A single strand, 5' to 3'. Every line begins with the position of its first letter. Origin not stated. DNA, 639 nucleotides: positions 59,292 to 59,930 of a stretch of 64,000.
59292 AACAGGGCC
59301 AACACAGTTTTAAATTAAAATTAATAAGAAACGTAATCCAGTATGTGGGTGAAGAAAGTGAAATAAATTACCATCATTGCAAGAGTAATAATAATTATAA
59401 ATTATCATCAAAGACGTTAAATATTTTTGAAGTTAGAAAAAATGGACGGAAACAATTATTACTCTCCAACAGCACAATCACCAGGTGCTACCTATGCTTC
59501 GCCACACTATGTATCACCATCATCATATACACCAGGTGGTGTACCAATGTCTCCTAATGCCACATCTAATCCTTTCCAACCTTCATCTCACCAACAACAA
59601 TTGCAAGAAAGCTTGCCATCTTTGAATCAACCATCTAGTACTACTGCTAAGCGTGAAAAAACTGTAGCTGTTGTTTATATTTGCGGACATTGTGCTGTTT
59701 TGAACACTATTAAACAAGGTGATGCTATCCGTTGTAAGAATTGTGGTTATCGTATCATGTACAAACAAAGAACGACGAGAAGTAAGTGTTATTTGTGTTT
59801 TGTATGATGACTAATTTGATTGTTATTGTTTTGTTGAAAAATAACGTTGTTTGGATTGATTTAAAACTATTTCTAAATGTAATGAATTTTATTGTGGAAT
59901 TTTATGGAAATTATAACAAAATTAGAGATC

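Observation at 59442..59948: Rpb12/RPABC4 carrying a CTD-heptad-like Tyr/Ser/Pro N-terminal extension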

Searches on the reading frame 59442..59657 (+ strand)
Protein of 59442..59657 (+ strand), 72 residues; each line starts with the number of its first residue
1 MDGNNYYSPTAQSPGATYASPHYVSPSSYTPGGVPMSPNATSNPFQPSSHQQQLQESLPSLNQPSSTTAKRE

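Call 49: find_homologous_proteins(query=window:59442-59657:+, max_evalue=10)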
Query seq(72 aa) (72 aa): 1 proteins with E <= 10 among 1 candidates.
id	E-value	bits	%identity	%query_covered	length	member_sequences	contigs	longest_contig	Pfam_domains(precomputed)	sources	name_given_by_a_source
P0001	3.9e-37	143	100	100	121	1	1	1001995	PF03604.19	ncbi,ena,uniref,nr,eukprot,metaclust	ncbi:predicted protein [Naegleria gruberi]|uniref:Predicted protein n=1 Tax=Naegleria gruberi TaxID=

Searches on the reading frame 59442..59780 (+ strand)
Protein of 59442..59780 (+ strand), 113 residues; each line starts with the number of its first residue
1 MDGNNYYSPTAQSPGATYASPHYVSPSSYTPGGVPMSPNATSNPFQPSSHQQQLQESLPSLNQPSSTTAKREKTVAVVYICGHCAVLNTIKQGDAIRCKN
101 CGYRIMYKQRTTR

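Call 25: search_protein_representatives(alignment_id=A3)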
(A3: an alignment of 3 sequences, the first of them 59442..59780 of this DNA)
Query: 3 sequences, 133 profile positions. Proteins with E-value up to 0.001 (for the whole library): 1198; up to 1e-10: 241; up to 1e-30: 3. The best 150 are listed.
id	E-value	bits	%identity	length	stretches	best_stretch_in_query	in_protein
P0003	3.9e-62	224.6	-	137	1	1-130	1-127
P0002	4.1e-60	218.1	-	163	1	1-133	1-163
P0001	3.8e-51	189.0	-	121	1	13-130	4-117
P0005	1.4e-22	96.6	-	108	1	22-133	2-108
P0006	8.7e-17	77.8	-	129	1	28-128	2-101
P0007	2.7e-16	76.2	-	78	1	57-130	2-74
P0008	3.7e-16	75.8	-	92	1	51-130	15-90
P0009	9.6e-16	74.5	-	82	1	81-133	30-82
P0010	3.3e-15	72.7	-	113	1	78-133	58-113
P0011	5.5e-15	72.0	-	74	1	86-133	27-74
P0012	6.4e-15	71.8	-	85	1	70-133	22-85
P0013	1.3e-14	70.8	-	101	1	77-133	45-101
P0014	1.5e-14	70.6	-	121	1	24-132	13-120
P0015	1.9e-14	70.3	-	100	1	66-132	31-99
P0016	2.0e-14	70.2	-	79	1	87-133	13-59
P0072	1.4e-12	64.2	-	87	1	50-126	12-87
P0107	4.0e-12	62.7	-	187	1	58-127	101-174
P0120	5.3e-12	62.3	-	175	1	22-126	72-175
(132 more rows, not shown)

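Call 27: list_cluster_members(proteins=[P0005, P0006, P0008, P0014, P0003, P0072, P0120, P0107, P0007, P0013])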
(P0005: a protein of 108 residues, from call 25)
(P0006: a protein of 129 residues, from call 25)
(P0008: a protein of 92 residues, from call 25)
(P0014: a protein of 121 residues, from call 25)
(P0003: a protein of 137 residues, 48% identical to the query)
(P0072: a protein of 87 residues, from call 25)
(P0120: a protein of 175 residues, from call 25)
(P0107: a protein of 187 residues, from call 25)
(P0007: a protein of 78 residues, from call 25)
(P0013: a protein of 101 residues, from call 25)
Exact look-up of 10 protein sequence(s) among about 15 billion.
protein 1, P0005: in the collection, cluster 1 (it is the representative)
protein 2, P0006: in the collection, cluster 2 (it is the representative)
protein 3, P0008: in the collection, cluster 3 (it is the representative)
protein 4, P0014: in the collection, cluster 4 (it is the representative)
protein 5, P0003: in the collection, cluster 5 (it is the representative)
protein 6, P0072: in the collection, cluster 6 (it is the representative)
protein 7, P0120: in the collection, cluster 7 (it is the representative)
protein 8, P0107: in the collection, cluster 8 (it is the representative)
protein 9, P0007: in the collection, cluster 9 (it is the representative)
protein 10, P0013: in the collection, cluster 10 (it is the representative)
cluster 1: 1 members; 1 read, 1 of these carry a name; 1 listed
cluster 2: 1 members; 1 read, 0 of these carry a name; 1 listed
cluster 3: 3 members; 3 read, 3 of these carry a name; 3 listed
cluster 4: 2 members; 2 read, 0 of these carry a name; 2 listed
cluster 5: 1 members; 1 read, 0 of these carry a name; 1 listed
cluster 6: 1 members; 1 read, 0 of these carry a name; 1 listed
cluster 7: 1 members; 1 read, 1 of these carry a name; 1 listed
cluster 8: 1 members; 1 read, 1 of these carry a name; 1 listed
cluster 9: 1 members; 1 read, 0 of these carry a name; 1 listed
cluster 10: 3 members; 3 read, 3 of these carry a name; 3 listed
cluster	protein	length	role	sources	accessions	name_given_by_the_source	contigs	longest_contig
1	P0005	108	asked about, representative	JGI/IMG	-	DNA-directed RNA polymerase I, II, and III subunit RPABC4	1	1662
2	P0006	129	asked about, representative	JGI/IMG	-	-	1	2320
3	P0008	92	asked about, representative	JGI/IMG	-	DNA-directed RNA polymerases I, II, and III subunit RPABC4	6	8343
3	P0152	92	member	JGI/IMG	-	DNA-directed RNA polymerases I, II, and III subunit RPABC4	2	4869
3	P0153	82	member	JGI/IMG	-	DNA-directed RNA polymerases I, II, and III subunit RPABC4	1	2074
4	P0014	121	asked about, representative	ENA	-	-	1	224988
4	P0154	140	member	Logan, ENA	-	-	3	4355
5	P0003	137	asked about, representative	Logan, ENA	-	-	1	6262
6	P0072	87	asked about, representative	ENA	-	-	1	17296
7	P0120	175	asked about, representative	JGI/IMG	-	DNA-directed RNA polymerases I, II, and III subunit RPABC4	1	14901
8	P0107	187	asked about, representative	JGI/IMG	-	DNA-directed RNA polymerase I, II, and III subunit RPABC4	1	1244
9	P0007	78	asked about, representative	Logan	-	-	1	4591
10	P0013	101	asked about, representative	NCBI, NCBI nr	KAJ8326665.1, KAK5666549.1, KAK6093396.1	DNA-directed RNA polymerase core subunit rpc10 [Batrachochytrium dendrobatidis]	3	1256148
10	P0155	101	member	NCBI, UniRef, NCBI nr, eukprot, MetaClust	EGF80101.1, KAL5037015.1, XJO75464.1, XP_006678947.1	hypothetical protein BATDEDRAFT_24859 [Batrachochytrium dendrobatidis JAM81] | DNA-directed RNA polymerase I, II, and III subunit RPABC4 n=1 Tax=Batrachochytrium ... | uncharacterized protein BATDEDRAFT_24859 [Batrachochytrium dendrobatidis JAM81]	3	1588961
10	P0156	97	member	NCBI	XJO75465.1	hypothetical protein BDV3_006143 [Batrachochytrium dendrobatidis]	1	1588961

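Call 31: find_encoding_contigs(protein=P0014, flank=6000, max_places=2)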
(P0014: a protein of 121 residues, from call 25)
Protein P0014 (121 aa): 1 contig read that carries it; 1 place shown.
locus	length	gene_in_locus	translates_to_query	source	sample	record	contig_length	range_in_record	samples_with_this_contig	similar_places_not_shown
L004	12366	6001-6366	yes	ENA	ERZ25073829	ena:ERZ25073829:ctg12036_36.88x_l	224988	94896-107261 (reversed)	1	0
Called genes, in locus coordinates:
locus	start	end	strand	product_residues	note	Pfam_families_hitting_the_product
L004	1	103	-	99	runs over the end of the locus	-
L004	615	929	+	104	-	PF03439:Spt5-NGN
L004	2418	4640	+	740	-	PF23042:KOW1_SPT5, PF23284:KOW2_Spt5, PF00467:KOW (weak), PF23037:KOWx_SPT5, PF23291:KOW4_SPT5, PF23290:KOW5_SPT5, PF23288:KOW6_SPT5, PF23287:KOW7_SPT5, +1 more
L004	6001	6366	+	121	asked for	PF03604:Zn_ribbon_RPAB4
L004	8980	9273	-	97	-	-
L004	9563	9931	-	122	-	-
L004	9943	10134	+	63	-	-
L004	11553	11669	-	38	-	-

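Call 42: find_related_loci(query=window:59442-59780:+, collection=metagenome_contigs, flank=3000)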
Query window:59442-59780:+ (113 aa) in metagenome_contigs; peptide patterns used: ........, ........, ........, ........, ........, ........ (x = any residue, [..] = any of these).
488 stretches matched a pattern, but none encodes a relative of the query by tblastn (E <= 1e-3).

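Call 43: find_related_loci(query=A5, collection=metagenome_contigs, flank=3000)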
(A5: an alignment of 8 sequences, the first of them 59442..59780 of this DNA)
Query A5 (113 aa) in metagenome_contigs; peptide patterns used: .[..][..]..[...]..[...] (x = any residue, [..] = any of these).
345 stretches matched a pattern; 309 encode a relative of the query (tblastn E <= 1e-3); the best 80 are kept; 80 distinct loci.
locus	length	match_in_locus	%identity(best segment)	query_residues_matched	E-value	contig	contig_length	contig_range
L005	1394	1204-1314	65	77-113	6e-14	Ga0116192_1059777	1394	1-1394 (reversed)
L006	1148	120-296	53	59-113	6e-14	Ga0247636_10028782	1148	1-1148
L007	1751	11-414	63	76-113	1e-13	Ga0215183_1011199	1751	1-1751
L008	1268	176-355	48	47-113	2e-13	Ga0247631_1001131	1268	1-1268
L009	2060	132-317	45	45-113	2e-13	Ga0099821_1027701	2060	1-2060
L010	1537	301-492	45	55-113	3e-13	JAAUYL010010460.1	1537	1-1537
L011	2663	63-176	63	76-113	3e-13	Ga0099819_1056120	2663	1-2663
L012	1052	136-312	47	55-113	4e-13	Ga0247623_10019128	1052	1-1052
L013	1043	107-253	52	58-113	4e-13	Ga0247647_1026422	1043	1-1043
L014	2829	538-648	62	77-113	6e-13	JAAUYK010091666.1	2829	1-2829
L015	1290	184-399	43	51-113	5e-13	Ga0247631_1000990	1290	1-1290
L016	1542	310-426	64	75-113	8e-13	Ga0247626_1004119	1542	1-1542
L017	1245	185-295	62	77-113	1e-12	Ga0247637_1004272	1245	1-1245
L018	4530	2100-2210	59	77-113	2e-12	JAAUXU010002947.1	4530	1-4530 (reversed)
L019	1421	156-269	63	76-113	1e-12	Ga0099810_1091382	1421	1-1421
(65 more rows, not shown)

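Call 47: predict_structure(alignment_id=A5)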
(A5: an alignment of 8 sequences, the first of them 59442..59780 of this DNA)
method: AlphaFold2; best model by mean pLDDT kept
length: 113 residues; sequences in the alignment: 8
mean_pLDDT: 61.4   pTM: 0.30
mean pLDDT of the five models: 61.4, 60.6, 60.3, 59.1, 58.8
residues with pLDDT >= 90: 3; 70-90: 29; 50-70: 56; < 50: 25
segments of 3 or more residues with pLDDT < 50: 1-3, 6-8, 50-52
pLDDT, mean of each block of 10 residues (from residue 1): 48 51 54 53 52 51 50 70 87 86 78 53
secondary structure, 60 per line:
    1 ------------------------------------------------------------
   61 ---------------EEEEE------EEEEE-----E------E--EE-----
elements in order: E76-80 E87-91

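Call 55: find_encoding_contigs(protein=P0005, flank=2000, max_places=3)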
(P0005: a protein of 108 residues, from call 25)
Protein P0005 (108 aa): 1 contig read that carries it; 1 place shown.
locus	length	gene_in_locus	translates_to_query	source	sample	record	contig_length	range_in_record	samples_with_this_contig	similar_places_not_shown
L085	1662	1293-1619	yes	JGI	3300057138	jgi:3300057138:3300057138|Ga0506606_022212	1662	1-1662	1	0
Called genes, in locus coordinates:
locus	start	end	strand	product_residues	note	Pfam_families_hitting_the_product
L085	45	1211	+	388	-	PF00046:Homeodomain (faint), PF05920:Homeobox_KN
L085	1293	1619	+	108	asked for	PF03604:Zn_ribbon_RPAB4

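Call 56: find_encoding_contigs(protein=P0008, flank=3000, max_places=3)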
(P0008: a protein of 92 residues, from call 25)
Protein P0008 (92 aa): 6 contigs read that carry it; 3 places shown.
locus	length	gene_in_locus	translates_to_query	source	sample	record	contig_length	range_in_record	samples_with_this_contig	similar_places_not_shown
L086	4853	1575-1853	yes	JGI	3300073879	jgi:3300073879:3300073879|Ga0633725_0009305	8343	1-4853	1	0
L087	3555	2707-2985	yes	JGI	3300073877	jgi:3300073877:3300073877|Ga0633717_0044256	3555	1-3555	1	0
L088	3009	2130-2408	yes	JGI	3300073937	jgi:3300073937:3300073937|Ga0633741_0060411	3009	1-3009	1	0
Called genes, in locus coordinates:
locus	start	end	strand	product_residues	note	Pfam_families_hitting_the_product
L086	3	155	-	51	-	?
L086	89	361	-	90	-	PF00294:PfkB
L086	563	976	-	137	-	PF00294:PfkB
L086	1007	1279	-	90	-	-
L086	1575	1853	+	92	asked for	PF03604:Zn_ribbon_RPAB4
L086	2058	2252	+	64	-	-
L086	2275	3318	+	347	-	PF24817:WD40_WDHD1_1st, PF24796:WDR55, PF24807:WD40_CDC20-Fz, PF12894:ANAPC4_WD40, PF23098:Beta-prop_NOL10_N, PF23381:Beta-prop_IFT122_1st, PF24814:WD40_Prp19, PF25174:Beta-prop_THOC3, +27 more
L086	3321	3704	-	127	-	-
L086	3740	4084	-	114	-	PF13365:Trypsin_2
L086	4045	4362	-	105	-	-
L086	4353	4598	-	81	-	-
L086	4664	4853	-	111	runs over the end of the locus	-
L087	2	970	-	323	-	?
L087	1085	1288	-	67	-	-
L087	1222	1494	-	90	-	PF00294:PfkB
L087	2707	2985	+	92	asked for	PF03604:Zn_ribbon_RPAB4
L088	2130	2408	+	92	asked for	PF03604:Zn_ribbon_RPAB4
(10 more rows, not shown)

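Call 57: find_encoding_contigs(protein=P0006, flank=2500, max_places=3)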
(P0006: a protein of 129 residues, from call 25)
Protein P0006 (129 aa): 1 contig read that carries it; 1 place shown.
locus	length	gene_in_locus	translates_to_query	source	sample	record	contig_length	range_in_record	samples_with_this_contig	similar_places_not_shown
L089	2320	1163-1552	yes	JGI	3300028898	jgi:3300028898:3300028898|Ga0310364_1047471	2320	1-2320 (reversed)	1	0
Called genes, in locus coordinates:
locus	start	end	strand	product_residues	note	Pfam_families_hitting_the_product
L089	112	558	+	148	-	PF10602:RPN7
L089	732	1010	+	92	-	PF01399:PCI (weak), PF21151:CSN1_C (weak)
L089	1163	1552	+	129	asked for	PF03604:Zn_ribbon_RPAB4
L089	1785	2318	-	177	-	?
